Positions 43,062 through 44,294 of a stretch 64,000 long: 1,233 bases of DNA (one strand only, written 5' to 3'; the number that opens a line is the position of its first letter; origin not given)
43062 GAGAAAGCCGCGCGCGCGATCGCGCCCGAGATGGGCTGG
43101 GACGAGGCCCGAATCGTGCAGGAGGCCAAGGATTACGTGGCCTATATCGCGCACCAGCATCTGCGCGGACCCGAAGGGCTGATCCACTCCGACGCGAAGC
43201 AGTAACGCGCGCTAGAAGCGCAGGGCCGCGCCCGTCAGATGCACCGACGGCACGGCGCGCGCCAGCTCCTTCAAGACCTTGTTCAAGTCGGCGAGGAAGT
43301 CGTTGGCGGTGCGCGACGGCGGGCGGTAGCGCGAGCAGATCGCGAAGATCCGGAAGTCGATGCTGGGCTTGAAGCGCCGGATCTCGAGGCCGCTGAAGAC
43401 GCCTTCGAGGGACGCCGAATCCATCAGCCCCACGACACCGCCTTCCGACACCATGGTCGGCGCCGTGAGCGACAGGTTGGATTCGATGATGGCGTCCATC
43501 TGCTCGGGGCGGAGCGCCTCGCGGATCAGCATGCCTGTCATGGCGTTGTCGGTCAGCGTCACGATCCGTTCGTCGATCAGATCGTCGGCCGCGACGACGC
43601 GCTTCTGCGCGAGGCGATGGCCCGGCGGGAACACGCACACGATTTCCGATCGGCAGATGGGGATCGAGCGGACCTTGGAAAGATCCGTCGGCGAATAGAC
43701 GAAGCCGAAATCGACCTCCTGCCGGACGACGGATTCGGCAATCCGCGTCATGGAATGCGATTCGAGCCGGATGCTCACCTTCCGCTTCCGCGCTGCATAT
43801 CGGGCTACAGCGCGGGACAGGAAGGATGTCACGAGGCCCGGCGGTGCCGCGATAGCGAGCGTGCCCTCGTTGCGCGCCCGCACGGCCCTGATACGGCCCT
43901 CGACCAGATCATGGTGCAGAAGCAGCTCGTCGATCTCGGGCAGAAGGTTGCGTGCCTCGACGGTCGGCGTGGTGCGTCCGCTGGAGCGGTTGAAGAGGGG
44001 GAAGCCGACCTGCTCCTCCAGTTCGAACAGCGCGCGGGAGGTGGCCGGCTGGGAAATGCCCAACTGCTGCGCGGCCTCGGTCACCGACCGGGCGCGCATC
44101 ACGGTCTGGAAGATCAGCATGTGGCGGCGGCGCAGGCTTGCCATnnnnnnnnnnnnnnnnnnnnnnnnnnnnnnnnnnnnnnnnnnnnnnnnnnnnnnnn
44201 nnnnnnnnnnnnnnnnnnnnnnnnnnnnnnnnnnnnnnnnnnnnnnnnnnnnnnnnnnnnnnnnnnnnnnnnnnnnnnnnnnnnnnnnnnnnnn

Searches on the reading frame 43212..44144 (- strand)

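Call 21: search_protein_families(library=pfam, proteins=[window:43212-44144:-], max_evalue=0.00001)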
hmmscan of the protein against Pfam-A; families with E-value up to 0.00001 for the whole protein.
window:43212-44144:- (310 aa): 2 families
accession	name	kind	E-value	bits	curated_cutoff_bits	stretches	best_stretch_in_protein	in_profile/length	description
PF03466.25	LysR_substrate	-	6e-32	111.2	28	1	91-288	3-205/209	LysR substrate binding domain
PF00126.33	HTH_1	-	2.1e-18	66.4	26.6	1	7-64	2-59/60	Bacterial regulatory helix-turn-helix protein, lysR family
